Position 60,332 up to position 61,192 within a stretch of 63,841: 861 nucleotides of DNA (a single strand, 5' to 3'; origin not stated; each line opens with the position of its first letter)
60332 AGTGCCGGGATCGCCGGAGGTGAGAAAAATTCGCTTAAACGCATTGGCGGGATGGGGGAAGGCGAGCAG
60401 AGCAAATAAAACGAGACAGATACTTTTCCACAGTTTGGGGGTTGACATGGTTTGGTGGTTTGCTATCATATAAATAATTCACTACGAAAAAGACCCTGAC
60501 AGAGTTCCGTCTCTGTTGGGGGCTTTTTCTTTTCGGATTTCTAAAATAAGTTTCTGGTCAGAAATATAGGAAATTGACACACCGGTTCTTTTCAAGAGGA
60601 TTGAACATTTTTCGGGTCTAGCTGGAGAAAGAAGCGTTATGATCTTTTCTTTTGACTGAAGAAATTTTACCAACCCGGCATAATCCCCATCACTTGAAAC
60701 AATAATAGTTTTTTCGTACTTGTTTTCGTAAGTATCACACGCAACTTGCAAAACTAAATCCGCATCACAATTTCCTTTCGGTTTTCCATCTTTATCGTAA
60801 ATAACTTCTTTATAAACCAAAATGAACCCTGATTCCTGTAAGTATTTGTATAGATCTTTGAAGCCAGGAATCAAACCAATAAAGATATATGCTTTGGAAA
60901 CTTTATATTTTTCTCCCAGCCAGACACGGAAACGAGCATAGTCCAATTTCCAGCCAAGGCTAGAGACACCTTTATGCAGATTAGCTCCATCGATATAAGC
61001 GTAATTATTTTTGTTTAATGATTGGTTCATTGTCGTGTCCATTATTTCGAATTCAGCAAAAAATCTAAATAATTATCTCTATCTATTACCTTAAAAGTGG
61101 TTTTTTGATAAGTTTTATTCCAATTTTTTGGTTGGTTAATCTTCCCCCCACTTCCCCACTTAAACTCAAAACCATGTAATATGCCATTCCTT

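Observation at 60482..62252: Translationally coupled COG1373-type AAA+ ATPase + NYN nuclease cassette with its own promoter and palindrome: candidate two-gene defence or toxin module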

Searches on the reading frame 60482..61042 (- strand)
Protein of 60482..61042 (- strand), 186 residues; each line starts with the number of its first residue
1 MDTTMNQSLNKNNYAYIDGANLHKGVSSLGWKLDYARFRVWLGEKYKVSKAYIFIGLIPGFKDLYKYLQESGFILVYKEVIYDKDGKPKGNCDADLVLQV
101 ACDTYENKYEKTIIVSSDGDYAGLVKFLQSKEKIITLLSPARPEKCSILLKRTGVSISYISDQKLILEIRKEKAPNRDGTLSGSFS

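Call 3: search_protein_families(library=pfam, proteins=[window:60482-61042:-], max_evalue=0.01)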
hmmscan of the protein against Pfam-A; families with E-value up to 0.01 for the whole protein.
window:60482-61042:- (186 aa): 1 family
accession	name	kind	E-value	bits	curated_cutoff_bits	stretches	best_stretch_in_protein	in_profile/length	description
PF01936.24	NYN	-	4.4e-11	43.9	24.2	1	16-140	5-125/145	NYN domain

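Call 4: search_protein_families(library=padloc, proteins=[window:60482-61042:-], max_evalue=0.1)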
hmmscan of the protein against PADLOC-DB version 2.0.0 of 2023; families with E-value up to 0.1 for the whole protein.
window:60482-61042:- (186 aa): 2 families
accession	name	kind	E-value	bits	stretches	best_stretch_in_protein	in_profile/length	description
PDLC01154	NYN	-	1.4e-06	25.9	1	14-138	149-275/310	"LabA-like protein, NYN family nuclease"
PDLC04163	HEC-09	-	2.9e-06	25.1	1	92-169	106-183/203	-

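Call 5: search_protein_families(library=ncbifam, proteins=[window:60482-61042:-], max_evalue=0.01)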
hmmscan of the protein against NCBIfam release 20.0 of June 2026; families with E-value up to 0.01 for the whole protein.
window:60482-61042:- (186 aa): 1 family
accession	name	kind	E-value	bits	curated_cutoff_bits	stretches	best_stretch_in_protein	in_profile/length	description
NF045844.1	BC85_0335_fam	subfamily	0.0069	16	65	0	102-142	77-117/215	BC85_0335 family putative methyltransferase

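Call 9: find_encoding_contigs(protein=window:60482-61042:-, flank=10000, max_places=10)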
Protein window:60482-61042:- (186 aa): no gene with exactly this product is on record in the collection.

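Call 10: find_homologous_proteins(query=window:60482-61042:-, max_evalue=0.001)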
Query window:60482-61042:- (186 aa): 3770 proteins with E <= 0.001 among 3823 candidates; the best 120 are listed.
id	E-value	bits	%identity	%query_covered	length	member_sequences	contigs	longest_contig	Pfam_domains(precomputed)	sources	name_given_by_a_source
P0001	9.1e-107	372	92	98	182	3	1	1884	PF01936.25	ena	-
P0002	2.9e-96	338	86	95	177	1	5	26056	PF01936.25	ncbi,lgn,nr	ncbi:MAG: NYN domain-containing protein [Candidatus Vogelbacteria bacterium]|nr:NYN domain-containin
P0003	9.0e-91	320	85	91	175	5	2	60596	PF01936.25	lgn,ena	-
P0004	8.4e-89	314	79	94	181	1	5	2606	PF01936.25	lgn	-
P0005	1.5e-86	306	78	95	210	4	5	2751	PF01936.25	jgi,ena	-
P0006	5.4e-85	301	76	92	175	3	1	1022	PF01936.25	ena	-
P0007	6.2e-85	301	76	95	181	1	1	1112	PF01936.25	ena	-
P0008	8.4e-85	301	75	94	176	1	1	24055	PF01936.25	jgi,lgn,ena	-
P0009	3.1e-84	299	79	91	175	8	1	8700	PF01936.25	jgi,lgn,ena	-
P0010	4.7e-82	292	75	92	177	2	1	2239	PF01936.25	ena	-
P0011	7.0e-82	291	73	98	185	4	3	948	PF01936.25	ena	-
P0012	8.1e-82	291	75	91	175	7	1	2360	PF01936.25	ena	-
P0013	2.0e-81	290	73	95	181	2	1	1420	PF01936.25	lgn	-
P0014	2.5e-81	289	75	90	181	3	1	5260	PF01936.25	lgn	-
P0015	4.2e-81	289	74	91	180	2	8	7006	PF01936.25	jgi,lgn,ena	-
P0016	1.1e-80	287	75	92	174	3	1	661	PF01936.25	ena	-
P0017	1.3e-80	287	75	92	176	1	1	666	PF01936.25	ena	-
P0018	3.2e-80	286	77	90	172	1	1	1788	PF01936.25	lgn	-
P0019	4.5e-80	285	73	94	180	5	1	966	PF01936.25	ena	-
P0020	1.7e-79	284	68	98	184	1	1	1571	PF01936.25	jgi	jgi:uncharacterized LabA/DUF88 family protein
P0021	2.0e-79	283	69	95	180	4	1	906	PF01936.25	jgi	-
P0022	2.1e-79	283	76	90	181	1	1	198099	PF01936.25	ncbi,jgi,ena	ncbi:MAG: NYN domain-containing protein [Candidatus Paceibacterota bacterium]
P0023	2.5e-79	283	72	91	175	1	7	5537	PF01936.25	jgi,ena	jgi:uncharacterized LabA/DUF88 family protein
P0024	3.1e-79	283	69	97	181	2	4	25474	PF01936.25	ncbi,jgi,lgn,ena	-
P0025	3.9e-79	282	73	95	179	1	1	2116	PF01936.25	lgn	-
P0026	4.0e-79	282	72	91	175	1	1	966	PF01936.25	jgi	jgi:uncharacterized LabA/DUF88 family protein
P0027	4.6e-79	282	73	92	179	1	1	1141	PF01936.25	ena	-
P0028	4.7e-79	282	70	95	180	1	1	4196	PF01936.25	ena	-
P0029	4.7e-79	282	73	91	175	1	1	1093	PF01936.25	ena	-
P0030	5.9e-79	282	72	94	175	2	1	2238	PF01936.25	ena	-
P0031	7.3e-79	281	71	91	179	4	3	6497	PF01936.25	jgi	-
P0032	9.1e-79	281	76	89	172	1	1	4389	PF01936.25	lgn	-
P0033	9.3e-79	281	75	91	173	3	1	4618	PF01936.25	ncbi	-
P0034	9.7e-79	281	70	94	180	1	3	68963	PF01936.25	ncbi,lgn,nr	ncbi:NYN domain-containing protein [Candidatus Giovannonibacteria bacterium]|nr:NYN domain-containin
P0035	1.0e-78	281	71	91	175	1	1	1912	PF01936.25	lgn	-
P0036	1.1e-78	281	69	95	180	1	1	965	PF01936.25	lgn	-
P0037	1.2e-78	281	69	92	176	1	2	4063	PF01936.25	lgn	-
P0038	1.4e-78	281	72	91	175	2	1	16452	PF01936.25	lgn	-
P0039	1.7e-78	280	73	90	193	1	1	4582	PF01936.25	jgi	-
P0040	1.9e-78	280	71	91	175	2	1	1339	PF01936.25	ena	-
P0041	1.9e-78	280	72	91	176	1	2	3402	PF01936.25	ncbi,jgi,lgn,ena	-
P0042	2.0e-78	280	69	97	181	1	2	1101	PF01936.25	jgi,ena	-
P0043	2.0e-78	280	69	97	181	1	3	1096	PF01936.25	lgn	-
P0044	2.6e-78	280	72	90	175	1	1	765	PF01936.25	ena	-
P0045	2.8e-78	279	69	95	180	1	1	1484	PF01936.25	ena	-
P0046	3.1e-78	279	72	94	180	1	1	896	PF01936.25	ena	-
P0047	3.1e-78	279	74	91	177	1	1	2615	PF01936.25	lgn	-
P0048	3.5e-78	279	69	95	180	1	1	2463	PF01936.25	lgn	-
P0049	3.6e-78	279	72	92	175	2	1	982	PF01936.25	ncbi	-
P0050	3.8e-78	279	72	91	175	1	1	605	PF01936.25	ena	-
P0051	4.7e-78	279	70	91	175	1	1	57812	PF01936.25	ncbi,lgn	ncbi:MAG: NYN domain-containing protein [Candidatus Kuenenbacteria bacterium]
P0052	5.7e-78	279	71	90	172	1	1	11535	PF01936.25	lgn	-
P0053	6.3e-78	278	73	91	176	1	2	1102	PF01936.25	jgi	jgi:hypothetical protein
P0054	7.3e-78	278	71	91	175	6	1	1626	PF01936.25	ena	-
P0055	8.8e-78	278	69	95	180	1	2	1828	PF01936.25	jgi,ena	-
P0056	9.0e-78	278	72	91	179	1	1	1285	PF01936.25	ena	-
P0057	9.4e-78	278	71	96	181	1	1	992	PF01936.25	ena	-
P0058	9.5e-78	278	72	91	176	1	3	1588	PF01936.25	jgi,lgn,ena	-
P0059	9.7e-78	278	73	91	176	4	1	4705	PF01936.25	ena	-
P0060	1.3e-77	277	70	91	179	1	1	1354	PF01936.25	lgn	-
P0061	1.4e-77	277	74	90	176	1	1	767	PF01936.25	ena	-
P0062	1.5e-77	277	71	94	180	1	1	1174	PF01936.25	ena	-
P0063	1.6e-77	277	69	97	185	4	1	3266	PF01936.25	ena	-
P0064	1.9e-77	277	72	91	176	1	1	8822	PF01936.25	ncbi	-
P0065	2.0e-77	277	71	93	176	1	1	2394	PF01936.25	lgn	-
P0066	2.0e-77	277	72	94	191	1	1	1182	PF01936.25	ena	-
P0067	2.0e-77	277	71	91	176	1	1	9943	PF01936.25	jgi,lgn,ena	-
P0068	2.1e-77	277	71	91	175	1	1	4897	PF01936.25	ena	-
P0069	2.1e-77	277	69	95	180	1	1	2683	PF01936.25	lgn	-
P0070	2.1e-77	277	70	92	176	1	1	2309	PF01936.25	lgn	-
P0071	2.2e-77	277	73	92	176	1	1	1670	PF01936.25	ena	-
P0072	2.5e-77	276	71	92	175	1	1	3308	PF01936.25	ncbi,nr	ncbi:MAG: NYN domain-containing protein [Candidatus Wolfebacteria bacterium]|nr:NYN domain-containin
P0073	2.7e-77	276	72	91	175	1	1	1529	PF01936.25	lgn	-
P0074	2.9e-77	276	72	92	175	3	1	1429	PF01936.25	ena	-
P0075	3.0e-77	276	71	94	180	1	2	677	PF01936.25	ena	-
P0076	3.5e-77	276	73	90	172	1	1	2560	PF01936.25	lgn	-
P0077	3.5e-77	276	71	91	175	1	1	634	PF01936.25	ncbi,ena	-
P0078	3.5e-77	276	70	91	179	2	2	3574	PF01936.25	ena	-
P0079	4.0e-77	276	73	89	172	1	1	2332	PF01936.25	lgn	-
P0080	4.1e-77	276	69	94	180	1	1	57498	PF01936.25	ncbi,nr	ncbi:hypothetical protein AMJ47_03300 [Parcubacteria bacterium DG_72]|nr:MAG: hypothetical protein A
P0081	4.3e-77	276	69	95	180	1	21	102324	PF01936.25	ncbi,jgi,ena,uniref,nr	ncbi:MAG: hypothetical protein A2729_04540 [Candidatus Buchananbacteria bacterium RIFCSPHIGHO2_01_FU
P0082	4.6e-77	276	73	91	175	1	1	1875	PF01936.25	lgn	-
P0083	4.7e-77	276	70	92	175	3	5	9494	PF01936.25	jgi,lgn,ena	-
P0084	4.8e-77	276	69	92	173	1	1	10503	PF01936.25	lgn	-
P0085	5.1e-77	275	70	95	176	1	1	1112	PF01936.25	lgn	-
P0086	5.7e-77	275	68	94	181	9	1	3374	PF01936.25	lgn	-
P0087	5.7e-77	275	71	94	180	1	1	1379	PF01936.25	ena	-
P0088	5.9e-77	275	67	95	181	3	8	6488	PF01936.25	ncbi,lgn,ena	-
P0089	6.2e-77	275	73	91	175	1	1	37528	PF01936.25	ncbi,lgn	-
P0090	6.5e-77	275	71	91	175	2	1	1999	PF01936.25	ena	-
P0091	6.6e-77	275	68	92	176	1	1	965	PF01936.25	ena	-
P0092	7.1e-77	275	72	91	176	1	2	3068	PF01936.25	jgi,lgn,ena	-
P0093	7.3e-77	275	72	94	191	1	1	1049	PF01936.25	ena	-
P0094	7.4e-77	275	70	91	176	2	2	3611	PF01936.25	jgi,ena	jgi:uncharacterized LabA/DUF88 family protein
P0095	7.6e-77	275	70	94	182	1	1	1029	PF01936.25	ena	-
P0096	8.1e-77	275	68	98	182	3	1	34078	PF01936.25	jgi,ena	-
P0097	9.1e-77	275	69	95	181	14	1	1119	PF01936.25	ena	-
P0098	1.0e-76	274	69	92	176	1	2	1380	PF01936.25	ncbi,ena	-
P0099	1.1e-76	274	72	91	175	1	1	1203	PF01936.25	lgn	-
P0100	1.2e-76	274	71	91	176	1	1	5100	PF01936.25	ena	-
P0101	1.2e-76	274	70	91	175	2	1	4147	PF01936.25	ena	-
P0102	1.2e-76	274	72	92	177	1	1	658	PF01936.25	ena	-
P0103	1.2e-76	274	70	93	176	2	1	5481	PF01936.25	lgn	-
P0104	1.4e-76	274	68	95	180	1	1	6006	PF01936.25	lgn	-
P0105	1.5e-76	274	69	95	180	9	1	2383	PF01936.25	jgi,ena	-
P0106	1.5e-76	274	67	93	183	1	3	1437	PF01936.25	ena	-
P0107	1.6e-76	274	68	94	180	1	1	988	PF01936.25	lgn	-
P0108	1.6e-76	274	68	92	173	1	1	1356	PF01936.25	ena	-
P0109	1.7e-76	274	70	94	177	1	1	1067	PF01936.25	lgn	-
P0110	1.8e-76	274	76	91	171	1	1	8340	PF01936.25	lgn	-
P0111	1.9e-76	274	69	94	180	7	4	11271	PF01936.25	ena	-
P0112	1.9e-76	274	70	92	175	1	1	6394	PF01936.25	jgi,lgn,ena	-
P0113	2.0e-76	273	71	91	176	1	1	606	PF01936.25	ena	-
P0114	2.2e-76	273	67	96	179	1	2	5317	PF01936.25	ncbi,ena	ncbi:MAG: NYN domain-containing protein [Patescibacteria group bacterium]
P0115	2.2e-76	273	67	98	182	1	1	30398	PF01936.25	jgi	jgi:uncharacterized LabA/DUF88 family protein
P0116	2.3e-76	273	70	91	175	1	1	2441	PF01936.25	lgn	-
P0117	2.4e-76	273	70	95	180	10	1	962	PF01936.25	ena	-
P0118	2.5e-76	273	72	90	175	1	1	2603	PF01936.25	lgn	-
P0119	2.8e-76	273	69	94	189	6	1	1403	PF01936.25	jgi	-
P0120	3.0e-76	273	70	94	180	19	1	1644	PF01936.25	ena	-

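Call 12: find_related_loci(query=A1, collection=genome_contigs, flank=6000)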
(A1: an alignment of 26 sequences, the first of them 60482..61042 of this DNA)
Query A1 (186 aa) in genome_contigs; peptide patterns used: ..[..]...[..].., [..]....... (x = any residue, [..] = any of these).
599 stretches matched a pattern (row limit reached: there are more); 318 encode a relative of the query (tblastn E <= 1e-3); the best 80 are kept; 80 distinct loci.
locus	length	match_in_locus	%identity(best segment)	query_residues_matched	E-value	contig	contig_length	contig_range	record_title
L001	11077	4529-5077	86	4-186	3e-103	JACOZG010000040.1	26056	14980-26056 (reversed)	MAG: Candidatus Vogelbacteria bacterium isolate NC_groundwater_199_Ag_S-0.1um_51_14 S4_GD2017_2_S1_scaffold_2481, whole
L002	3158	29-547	73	12-183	3e-84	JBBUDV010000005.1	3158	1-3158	MAG: Patescibacteria group bacterium isolate H41-bin049 H41_bin049_000000000005, whole genome shotgun sequence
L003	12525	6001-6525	70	12-186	8e-83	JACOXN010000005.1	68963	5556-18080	MAG: Candidatus Giovannonibacteria bacterium isolate NC_groundwater_154_Ag_S-0.1um_46_13 S4_GD2017_2_S1_scaffold_186, wh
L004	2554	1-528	73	12-186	9e-85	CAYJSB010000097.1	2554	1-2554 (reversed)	MAG TPA_asm: uncultured Candidatus Saccharibacteria bacterium isolate ERP125453_co1_310 genome assembly, contig: NODE_61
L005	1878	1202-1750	67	4-186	2e-86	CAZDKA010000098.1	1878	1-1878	MAG TPA_asm: uncultured Candidatus Saccharibacteria bacterium isolate SRP269290_co3_436 genome assembly, contig: NODE_11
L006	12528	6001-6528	73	12-186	2e-82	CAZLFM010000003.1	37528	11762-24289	MAG TPA_asm: uncultured Candidatus Saccharibacteria bacterium isolate SRP342105_co1_470 genome assembly, contig: NODE_13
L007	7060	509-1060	69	4-186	3e-82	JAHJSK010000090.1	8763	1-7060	MAG: Patescibacteria group bacterium isolate OS_PC_MetaG.mb.199 OS_PC_MetaG.mb.199_k141_603245, whole genome shotgun seq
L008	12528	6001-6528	69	11-186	6e-82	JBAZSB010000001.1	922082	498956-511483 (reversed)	MAG: Patescibacteria group bacterium isolate SO_2017_GW1_162 NODE_23_length_922082_cov_1.706351_OW334_2017, whole genome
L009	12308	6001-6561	66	1-186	6e-82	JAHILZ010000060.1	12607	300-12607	MAG: Patescibacteria group bacterium isolate KR13_N2.mb.46 KR13_N2.mb.46_k141_260184, whole genome shotgun sequence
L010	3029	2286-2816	68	10-186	9e-83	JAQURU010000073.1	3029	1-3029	MAG: Candidatus Paceibacterota bacterium isolate STD1_80 NODE_165593_length_3029_cov_3.245003_Sandtown_D1, whole genome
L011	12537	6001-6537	69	8-186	7e-82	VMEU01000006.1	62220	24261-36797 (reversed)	MAG: Parcubacteria group bacterium Greene0416_39 Greene041639_scaffold_946, whole genome shotgun sequence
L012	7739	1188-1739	68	6-186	2e-81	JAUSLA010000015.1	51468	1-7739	MAG: bacterium isolate E14_metabat.bin.93 E14_k141_1198580, whole genome shotgun sequence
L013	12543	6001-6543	69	6-186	1e-81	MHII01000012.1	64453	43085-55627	MAG: Candidatus Buchananbacteria bacterium RIFCSPHIGHO2_02_FULL_39_17 rifcsphigho2_02_scaffold_2191, whole genome shotgu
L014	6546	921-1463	68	6-186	1e-80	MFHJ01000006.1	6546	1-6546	MAG: Candidatus Giovannonibacteria bacterium RIFCSPHIGHO2_02_43_16 rifcsphigho2_02_sub10_scaffold_1463, whole genome sho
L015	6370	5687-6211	69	12-186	6e-81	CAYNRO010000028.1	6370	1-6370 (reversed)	MAG TPA_asm: uncultured Candidatus Saccharibacteria bacterium isolate binchicken_co181_174 genome assembly, contig: NODE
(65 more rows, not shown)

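Call 17: find_encoding_contigs(protein=P0001, flank=10000, max_places=5)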
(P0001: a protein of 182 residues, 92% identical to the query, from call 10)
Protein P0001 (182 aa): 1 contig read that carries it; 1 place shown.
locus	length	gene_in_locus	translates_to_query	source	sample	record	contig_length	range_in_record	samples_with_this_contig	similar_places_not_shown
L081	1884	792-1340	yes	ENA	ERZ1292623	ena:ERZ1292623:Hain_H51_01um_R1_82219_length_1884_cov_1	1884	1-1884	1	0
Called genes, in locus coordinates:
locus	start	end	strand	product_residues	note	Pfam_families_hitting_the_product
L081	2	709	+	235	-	?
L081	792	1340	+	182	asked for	PF01936:NYN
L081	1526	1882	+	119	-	?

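Call 18: find_encoding_contigs(protein=P0003, flank=10000, max_places=5)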
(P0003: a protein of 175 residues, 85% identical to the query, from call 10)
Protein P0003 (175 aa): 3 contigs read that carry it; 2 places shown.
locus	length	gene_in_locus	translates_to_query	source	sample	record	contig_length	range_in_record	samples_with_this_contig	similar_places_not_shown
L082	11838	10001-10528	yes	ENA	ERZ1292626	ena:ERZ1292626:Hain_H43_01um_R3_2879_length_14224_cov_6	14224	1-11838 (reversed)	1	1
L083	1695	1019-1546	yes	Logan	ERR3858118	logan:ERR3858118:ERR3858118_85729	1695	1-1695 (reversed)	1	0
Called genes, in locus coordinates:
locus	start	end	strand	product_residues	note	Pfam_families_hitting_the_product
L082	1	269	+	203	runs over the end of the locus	PF21176:RecR_HhH, PF01751:Toprim (weak), PF13662:Toprim_4, PF21175:RecR_C (weak)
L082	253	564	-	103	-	PF00829:Ribosomal_L21p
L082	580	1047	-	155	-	-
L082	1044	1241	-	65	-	-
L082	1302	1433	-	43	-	-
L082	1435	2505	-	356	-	PF02646:RmuC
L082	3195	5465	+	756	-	PF00403:HMA, PF00122:E1-E2_ATPase, PF00702:Hydrolase, PF08282:Hydrolase_3 (faint)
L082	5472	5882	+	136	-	-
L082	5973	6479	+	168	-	PF07610:DUF1573 (weak)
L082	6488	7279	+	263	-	PF11139:SfLAP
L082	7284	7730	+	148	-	-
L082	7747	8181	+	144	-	-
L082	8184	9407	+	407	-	-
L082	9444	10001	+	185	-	-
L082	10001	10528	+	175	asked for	PF01936:NYN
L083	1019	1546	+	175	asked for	PF01936:NYN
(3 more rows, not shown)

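Call 60: search_solved_structures(query=A1, max_evalue=1, show_alignments=2)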
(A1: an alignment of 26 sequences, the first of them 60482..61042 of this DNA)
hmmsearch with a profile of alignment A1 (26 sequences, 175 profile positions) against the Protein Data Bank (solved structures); distinct sequences matched with E-value up to 1: 2.
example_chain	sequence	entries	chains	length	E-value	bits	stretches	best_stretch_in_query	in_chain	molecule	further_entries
2qip_A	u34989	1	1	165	7.9e-09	38.4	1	9-128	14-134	Protein of unknown function VPA0982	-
1wwm_A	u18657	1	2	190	0.6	12.8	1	16-45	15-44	hypothetical protein TT2028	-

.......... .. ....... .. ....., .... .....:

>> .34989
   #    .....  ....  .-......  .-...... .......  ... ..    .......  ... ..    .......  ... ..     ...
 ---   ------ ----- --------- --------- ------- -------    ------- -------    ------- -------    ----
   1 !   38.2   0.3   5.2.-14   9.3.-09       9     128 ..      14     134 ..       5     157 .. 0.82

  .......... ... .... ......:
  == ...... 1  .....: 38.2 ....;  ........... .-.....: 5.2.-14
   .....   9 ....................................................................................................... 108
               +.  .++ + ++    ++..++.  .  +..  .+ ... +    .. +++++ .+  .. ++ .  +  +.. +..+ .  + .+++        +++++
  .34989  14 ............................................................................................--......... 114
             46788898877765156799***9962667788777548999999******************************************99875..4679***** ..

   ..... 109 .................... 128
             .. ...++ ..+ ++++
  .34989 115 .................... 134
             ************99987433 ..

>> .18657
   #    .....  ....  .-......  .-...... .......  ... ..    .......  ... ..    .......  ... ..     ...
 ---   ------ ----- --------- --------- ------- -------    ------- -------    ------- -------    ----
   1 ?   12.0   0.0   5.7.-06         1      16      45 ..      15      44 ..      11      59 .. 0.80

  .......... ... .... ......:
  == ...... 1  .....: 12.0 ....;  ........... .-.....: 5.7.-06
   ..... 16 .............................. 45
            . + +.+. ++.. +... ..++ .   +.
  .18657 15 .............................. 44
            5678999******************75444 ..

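Call 61: find_related_loci(query=A1, collection=viral_contigs, flank=6000)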
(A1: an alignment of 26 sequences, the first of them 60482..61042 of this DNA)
Query A1 (186 aa) in viral_contigs; peptide patterns used: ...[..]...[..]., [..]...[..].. (x = any residue, [..] = any of these).
156 stretches matched a pattern; 1 encode a relative of the query (tblastn E <= 1e-3); 1 distinct loci.
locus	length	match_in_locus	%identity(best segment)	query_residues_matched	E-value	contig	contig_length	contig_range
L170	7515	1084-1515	63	32-175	6e-56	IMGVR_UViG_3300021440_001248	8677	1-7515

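Call 97: search_protein_families(library=padloc, alignment_id=A4, max_evalue=0.00001)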
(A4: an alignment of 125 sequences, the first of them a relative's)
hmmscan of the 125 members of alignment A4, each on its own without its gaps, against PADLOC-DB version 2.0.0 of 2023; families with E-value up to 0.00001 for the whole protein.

A. member 1, L001:3491-4519:+ (343 aa): 0 families

B. families by the number of members that match (of 125 scanned): 229 families (the first 25 are shown)
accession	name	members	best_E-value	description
PDLC04965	PDC-S23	2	2.1e-129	-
PDLC04964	PDC-S23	2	1.1e-126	-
PDLC04963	PDC-S23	2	3.7e-122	-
PDLC04854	PDC-S05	2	3e-73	-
PDLC04848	PDC-S05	2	5.1e-67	-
PDLC04874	PDC-S05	2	7e-58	-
PDLC04858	PDC-S05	2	2.2e-55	-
PDLC04872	PDC-S05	2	6.7e-54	-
PDLC04876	PDC-S05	2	6.2e-53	-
PDLC04870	PDC-S05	2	1.1e-52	-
PDLC04879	PDC-S05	2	2.7e-52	-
PDLC04851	PDC-S05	2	2.1e-50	-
PDLC04843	PDC-S05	2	2.3e-50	-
PDLC04853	PDC-S05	2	3.6e-50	-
PDLC04852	PDC-S05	2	4.8e-50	-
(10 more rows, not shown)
